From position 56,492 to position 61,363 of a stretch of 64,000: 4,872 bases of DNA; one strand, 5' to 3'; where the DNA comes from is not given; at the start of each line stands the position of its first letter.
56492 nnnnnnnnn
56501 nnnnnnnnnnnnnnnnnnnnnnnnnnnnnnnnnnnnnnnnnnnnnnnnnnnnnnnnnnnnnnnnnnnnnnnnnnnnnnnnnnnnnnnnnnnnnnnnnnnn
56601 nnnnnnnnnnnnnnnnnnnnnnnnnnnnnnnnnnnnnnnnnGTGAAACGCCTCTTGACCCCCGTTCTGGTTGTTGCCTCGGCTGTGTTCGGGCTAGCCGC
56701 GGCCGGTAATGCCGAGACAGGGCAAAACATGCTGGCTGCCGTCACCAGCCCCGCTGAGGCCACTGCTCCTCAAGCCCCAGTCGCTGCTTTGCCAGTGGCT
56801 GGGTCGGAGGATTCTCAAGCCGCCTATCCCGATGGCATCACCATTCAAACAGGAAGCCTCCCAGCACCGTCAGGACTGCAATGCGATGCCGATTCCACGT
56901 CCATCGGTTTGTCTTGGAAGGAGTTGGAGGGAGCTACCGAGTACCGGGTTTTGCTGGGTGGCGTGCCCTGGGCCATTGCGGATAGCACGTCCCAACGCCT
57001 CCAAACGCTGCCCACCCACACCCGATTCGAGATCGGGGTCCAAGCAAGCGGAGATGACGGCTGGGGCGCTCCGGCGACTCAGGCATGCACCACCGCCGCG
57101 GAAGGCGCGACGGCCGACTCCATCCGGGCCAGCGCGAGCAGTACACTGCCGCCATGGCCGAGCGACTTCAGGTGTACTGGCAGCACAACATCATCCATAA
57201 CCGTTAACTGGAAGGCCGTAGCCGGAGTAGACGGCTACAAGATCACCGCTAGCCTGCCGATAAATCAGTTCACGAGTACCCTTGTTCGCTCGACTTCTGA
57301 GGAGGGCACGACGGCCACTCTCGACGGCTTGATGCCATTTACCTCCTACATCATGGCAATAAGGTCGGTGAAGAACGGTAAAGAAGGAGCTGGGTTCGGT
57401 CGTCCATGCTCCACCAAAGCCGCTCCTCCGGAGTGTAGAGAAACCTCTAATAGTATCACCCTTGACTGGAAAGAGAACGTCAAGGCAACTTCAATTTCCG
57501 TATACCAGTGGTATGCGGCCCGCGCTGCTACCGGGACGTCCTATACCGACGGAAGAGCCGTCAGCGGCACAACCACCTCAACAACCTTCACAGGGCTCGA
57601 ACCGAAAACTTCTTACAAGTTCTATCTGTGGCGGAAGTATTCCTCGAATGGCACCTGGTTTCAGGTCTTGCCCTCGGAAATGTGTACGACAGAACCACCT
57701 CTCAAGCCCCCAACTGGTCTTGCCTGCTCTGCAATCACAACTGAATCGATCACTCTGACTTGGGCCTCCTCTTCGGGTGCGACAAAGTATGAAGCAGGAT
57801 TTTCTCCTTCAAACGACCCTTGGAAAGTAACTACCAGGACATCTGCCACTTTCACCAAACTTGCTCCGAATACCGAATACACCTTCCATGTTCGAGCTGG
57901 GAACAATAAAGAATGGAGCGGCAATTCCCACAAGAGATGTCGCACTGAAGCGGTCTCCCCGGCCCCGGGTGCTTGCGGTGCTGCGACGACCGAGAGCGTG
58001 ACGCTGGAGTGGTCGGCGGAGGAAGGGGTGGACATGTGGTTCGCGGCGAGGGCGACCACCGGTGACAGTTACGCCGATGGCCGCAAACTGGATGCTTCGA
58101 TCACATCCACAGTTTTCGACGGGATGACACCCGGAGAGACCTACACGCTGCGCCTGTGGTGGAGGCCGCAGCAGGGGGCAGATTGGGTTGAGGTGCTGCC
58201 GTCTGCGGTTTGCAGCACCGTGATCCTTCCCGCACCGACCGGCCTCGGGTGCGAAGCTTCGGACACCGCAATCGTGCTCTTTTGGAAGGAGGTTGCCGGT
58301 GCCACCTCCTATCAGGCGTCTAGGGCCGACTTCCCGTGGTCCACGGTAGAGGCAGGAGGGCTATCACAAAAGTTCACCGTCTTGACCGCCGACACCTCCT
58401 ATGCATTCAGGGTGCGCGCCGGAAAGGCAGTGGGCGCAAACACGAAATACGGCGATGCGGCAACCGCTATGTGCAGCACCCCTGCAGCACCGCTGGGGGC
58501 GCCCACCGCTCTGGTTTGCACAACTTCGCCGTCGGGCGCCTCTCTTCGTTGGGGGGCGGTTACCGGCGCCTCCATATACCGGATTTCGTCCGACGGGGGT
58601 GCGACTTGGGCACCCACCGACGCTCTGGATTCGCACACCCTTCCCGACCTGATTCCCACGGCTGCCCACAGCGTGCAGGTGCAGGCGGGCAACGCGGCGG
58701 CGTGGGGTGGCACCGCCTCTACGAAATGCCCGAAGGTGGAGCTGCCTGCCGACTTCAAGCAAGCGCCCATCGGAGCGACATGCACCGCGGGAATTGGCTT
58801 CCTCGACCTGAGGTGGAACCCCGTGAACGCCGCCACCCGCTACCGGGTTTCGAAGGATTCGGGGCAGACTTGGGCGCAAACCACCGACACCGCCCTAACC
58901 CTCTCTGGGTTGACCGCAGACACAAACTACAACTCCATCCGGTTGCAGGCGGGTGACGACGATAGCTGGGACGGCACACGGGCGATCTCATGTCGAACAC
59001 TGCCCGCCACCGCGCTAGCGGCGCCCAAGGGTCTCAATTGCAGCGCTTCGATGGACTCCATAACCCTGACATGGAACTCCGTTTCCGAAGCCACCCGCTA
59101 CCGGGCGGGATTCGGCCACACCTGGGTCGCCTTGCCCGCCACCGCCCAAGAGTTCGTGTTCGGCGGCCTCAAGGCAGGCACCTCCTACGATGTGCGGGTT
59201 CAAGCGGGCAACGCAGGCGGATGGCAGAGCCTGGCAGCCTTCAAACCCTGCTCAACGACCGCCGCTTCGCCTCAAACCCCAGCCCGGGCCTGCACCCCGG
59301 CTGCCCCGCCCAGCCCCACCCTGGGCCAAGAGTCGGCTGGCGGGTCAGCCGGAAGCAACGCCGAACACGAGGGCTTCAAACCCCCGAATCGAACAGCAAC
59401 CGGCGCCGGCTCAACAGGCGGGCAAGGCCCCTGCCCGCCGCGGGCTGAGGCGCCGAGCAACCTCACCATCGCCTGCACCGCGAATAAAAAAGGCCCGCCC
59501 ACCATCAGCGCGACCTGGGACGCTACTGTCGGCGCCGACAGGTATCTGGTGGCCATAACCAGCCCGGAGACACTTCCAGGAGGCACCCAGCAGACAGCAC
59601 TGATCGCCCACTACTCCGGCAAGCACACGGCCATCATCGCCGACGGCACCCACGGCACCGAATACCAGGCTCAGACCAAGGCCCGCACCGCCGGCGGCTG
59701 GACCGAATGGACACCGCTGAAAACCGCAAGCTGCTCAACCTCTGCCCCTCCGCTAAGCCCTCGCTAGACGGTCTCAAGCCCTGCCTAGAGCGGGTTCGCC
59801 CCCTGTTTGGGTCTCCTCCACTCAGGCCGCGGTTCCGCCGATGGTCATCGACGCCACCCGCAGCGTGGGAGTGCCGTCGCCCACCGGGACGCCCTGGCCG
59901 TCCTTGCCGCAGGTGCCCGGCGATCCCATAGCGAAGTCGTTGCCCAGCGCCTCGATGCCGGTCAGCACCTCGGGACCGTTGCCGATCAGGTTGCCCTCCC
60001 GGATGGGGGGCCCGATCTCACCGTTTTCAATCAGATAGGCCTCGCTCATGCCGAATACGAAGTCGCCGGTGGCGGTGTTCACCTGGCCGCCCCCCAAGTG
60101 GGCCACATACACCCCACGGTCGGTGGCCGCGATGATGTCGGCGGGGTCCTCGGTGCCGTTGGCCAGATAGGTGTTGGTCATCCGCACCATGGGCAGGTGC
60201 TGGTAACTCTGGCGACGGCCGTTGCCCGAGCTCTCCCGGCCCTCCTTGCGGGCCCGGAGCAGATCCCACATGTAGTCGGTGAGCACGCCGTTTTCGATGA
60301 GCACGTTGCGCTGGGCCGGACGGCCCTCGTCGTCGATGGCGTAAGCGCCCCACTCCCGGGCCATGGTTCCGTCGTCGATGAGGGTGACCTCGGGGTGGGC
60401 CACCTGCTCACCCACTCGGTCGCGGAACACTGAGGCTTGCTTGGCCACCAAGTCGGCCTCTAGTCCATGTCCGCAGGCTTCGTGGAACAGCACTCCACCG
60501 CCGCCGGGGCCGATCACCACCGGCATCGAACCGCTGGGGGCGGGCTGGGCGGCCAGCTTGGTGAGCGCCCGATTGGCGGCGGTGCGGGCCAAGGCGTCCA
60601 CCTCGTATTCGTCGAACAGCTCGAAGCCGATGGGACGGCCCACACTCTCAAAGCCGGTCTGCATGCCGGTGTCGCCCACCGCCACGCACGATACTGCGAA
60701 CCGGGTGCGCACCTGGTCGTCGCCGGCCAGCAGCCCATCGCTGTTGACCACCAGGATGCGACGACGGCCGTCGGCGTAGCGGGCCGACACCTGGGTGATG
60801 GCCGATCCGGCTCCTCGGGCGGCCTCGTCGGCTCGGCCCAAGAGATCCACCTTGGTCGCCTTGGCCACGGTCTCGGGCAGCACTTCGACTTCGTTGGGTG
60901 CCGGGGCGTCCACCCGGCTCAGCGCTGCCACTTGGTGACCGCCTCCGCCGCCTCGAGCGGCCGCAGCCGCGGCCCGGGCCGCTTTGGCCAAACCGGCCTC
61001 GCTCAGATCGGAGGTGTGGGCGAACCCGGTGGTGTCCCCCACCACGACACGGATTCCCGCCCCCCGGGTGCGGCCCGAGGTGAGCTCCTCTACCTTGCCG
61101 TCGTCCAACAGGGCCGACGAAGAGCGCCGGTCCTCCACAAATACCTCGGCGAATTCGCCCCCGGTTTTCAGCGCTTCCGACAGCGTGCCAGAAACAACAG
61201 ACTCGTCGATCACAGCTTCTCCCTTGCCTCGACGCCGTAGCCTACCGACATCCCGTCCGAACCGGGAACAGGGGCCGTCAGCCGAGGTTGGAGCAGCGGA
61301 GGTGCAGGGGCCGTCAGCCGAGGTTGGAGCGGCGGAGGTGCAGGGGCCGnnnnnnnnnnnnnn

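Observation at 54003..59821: About 5.8-kb low-GC two-gene island inserted between tldD and pmbA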

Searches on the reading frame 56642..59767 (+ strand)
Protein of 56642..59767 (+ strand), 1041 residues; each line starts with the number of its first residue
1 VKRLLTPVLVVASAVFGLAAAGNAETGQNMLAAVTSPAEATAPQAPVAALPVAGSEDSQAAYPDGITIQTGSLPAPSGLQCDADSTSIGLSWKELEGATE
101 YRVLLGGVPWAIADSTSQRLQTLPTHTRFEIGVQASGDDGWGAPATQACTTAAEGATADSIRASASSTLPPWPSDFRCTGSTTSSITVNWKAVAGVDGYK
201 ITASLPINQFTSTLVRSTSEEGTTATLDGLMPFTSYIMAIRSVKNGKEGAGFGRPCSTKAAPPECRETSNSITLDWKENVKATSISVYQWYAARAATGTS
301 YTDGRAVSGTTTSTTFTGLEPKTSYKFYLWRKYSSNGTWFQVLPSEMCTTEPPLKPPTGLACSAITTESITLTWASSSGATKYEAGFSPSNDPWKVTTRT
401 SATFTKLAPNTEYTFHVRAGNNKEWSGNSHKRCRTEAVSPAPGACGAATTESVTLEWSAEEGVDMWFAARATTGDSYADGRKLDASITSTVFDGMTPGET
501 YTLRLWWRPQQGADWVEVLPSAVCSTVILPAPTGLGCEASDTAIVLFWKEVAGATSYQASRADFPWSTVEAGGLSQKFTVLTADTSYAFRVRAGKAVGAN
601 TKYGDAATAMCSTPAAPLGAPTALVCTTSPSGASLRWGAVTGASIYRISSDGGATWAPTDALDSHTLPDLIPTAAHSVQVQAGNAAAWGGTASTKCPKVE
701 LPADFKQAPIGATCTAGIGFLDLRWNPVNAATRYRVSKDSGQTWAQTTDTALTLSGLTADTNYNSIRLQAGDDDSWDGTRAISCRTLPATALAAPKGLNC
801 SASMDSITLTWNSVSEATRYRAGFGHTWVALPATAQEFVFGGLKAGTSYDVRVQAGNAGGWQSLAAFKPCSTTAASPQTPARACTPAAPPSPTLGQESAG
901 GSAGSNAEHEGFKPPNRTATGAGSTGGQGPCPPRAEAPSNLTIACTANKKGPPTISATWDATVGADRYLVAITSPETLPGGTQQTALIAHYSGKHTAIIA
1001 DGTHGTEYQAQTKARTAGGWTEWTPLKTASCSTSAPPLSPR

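Call 5: search_protein_families(library=pfam, proteins=[window:56642-59767:+], max_evalue=0.01)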
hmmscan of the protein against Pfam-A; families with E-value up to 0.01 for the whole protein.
window:56642-59767:+ (1041 aa): 6 families
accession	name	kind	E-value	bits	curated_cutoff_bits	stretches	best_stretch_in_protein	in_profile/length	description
PF00041.27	fn3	-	8.1e-57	189.8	25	5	356-429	2-81/84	Fibronectin type III domain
PF16656.11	Pur_ac_phosph_N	-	3.6e-17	63.2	30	1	381-427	48-87/93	Purple acid Phosphatase, N-terminal domain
PF25059.1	FN3_DSCAM-DSCAML_C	-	2.2e-08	34.8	39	0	825-862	32-71/89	DSCAM/DSCAML C-terminal Fn3-like domain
PF09294.16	Interfer-bind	-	0.00062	20.4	21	0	396-434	60-101/104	Interferon-alpha/beta receptor, fibronectin type III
PF23608.1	Ig_ILCR1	-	0.0075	16.8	27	0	397-450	63-109/114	ILCR1 Ig-like domain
PF16383.10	DUF4992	-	0.0093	16.1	29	0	182-204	62-84/183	Domain of unknown function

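Call 34: find_encoding_contigs(protein=window:56642-59767:+, flank=10000, max_places=4)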
Protein window:56642-59767:+ (1041 aa): no gene with exactly this product is on record in the collection.

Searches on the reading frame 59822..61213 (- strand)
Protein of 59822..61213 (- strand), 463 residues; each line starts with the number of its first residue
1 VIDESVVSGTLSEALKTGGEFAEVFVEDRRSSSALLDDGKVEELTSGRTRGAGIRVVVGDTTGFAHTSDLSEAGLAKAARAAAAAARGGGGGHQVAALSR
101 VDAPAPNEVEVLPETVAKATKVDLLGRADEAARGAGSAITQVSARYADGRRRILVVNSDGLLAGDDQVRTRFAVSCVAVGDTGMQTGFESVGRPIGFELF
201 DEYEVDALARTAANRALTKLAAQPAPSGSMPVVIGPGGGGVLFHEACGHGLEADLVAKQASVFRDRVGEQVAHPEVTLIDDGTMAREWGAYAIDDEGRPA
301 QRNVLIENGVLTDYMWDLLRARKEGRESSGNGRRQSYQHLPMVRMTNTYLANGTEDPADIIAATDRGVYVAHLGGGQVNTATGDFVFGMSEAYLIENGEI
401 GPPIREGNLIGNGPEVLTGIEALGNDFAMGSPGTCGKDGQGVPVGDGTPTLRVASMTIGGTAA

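Call 5: search_protein_families(library=pfam, proteins=[window:59822-61213:-], max_evalue=0.01)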
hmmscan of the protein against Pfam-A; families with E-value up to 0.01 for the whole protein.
window:59822-61213:- (463 aa): 3 families
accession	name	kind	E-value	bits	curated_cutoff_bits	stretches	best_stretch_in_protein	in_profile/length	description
PF19289.4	PmbA_TldD_3rd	-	3.2e-72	242.7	22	1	227-460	1-220/220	PmbA/TldA metallopeptidase C-terminal domain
PF19290.4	PmbA_TldD_2nd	-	2.3e-19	70.3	20.9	1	113-220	3-109/109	PmbA/TldA metallopeptidase central domain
PF01523.21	PmbA_TldD_1st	-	4.5e-19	68.8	20.9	1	22-86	1-65/65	PmbA/TldA metallopeptidase domain 1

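Call 8: find_related_loci(query=window:59822-61213:-, collection=genome_contigs, flank=10000)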
Query window:59822-61213:- (463 aa) in genome_contigs; peptide patterns used: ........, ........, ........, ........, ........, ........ (x = any residue, [..] = any of these).
598 stretches matched a pattern (row limit reached: there are more); 551 encode a relative of the query (tblastn E <= 1e-3); the best 80 are kept; 80 distinct loci.
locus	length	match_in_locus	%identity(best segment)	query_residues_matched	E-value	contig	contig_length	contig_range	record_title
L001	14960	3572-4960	97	1-463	0e+0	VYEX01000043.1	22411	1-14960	MAG: Acidimicrobiia bacterium isolate SB0677_bin_11 NODE_842_length_22411_cov_37.155842, whole genome shotgun sequence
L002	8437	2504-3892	98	1-463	0e+0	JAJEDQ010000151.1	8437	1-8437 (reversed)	MAG: Acidimicrobiia bacterium isolate p16x33bins.34 k141_893836, whole genome shotgun sequence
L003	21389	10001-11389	97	1-463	0e+0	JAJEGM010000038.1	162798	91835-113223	MAG: Acidimicrobiia bacterium isolate p16x57bins.12 k141_463079, whole genome shotgun sequence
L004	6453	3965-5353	96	1-463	0e+0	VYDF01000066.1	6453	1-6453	MAG: Acidimicrobiia bacterium isolate SB0675_bin_33 NODE_4550_length_6453_cov_11.900438, whole genome shotgun sequence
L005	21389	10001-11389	96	1-463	0e+0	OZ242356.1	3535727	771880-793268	MAG: Acidimicrobiales bacterium isolate 1ff3c0e0-a0fb-4382-b91d-522820076fd5 genome assembly, chromosome: 1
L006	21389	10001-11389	95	1-463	0e+0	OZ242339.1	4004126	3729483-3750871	MAG: Acidimicrobiales bacterium isolate d2f1fe46-59da-42e5-8b0a-fdf35f8109fa genome assembly, chromosome: 1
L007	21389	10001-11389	95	1-463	0e+0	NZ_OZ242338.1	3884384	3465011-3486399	MAG: Candidatus Poriferisocius sp. isolate b1648d6f-d579-441a-9e02-68cbdfacbddd chromosome 1, complete sequence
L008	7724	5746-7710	95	1-463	0e+0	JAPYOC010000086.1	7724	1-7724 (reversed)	MAG: Candidatus Poriferisocius aerobius isolate m_cahh6 Seq86, whole genome shotgun sequence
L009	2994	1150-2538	93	1-463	0e+0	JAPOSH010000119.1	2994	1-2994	MAG: bacterium isolate CAR2_bin_19 NODE_6512_length_2994_cov_5.7904, whole genome shotgun sequence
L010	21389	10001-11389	88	1-463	0e+0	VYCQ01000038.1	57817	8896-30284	MAG: Acidimicrobiia bacterium isolate SB0675_bin_2 NODE_237_length_57817_cov_31.376562, whole genome shotgun sequence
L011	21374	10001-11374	90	1-458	0e+0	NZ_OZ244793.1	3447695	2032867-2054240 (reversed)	MAG: Candidatus Poriferisocius sp. isolate eb953f55-d217-44be-823b-51f5cc7e01cb chromosome 1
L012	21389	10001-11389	96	1-463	0e+0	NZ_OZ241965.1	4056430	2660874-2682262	MAG: Candidatus Poriferisocius sp. isolate b25f411a-8abc-437d-a916-241d4d5bb498 chromosome 1, complete sequence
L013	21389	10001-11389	79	1-463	0e+0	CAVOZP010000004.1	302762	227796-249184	MAG: uncultured Acidimicrobiales bacterium isolate MFD09779.bin.3.236 genome assembly, contig: contig_25006, whole genom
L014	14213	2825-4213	78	1-463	0e+0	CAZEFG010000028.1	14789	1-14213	MAG TPA_asm: uncultured Iamiaceae bacterium isolate SRP220891_co3_83 genome assembly, contig: NODE_5773_length_14789_cov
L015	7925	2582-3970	78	1-463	0e+0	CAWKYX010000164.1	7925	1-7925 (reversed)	MAG: Acidimicrobiia bacterium isolate CB4_SCM.92 genome assembly, contig: Ga0302127_10005206, whole genome shotgun seque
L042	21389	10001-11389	77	1-463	0e+0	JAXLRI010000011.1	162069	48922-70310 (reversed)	MAG: Acidimicrobiales bacterium isolate STL-ACT5 C1.219.fa-11, whole genome shotgun sequence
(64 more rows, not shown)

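Call 25: search_protein_families(library=pfam, proteins=[L006:16100-16963:+], max_evalue=10)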
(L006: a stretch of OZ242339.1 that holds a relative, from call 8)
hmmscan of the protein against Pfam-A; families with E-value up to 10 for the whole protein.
L006:16100-16963:+ (288 aa): 2 families
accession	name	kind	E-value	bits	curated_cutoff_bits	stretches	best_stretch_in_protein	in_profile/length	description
PF13688.12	Reprolysin_5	-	0.0028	18.4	27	1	37-231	6-170/196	Metallo-peptidase family M12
PF00413.30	Peptidase_M10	-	0.041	14.2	24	1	194-231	103-140/159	Matrixin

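Call 69: search_protein_families(library=pfam, proteins=[L042:11490-12605:+, L042:12810-13556:+, L042:13563-14903:+, L042:14384-15781:+, L042:14006-15775:-, L042:15507-16487:+], max_evalue=0.0001)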
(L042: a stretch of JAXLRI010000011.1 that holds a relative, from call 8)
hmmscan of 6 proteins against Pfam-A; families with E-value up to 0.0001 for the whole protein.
L042:11490-12605:+ (371 aa): 1 family
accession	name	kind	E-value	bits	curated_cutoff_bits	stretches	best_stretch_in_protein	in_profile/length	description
PF00440.29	TetR_N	-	1.5e-11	44.3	24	1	200-246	1-47/47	Bacterial regulatory proteins, tetR family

L042:12810-13556:+ (248 aa): 0 families

L042:13563-14903:+ (446 aa): 0 families

L042:14384-15781:+ (465 aa): 0 families

L042:14006-15775:- (589 aa): 0 families

L042:15507-16487:+ (326 aa): 0 families
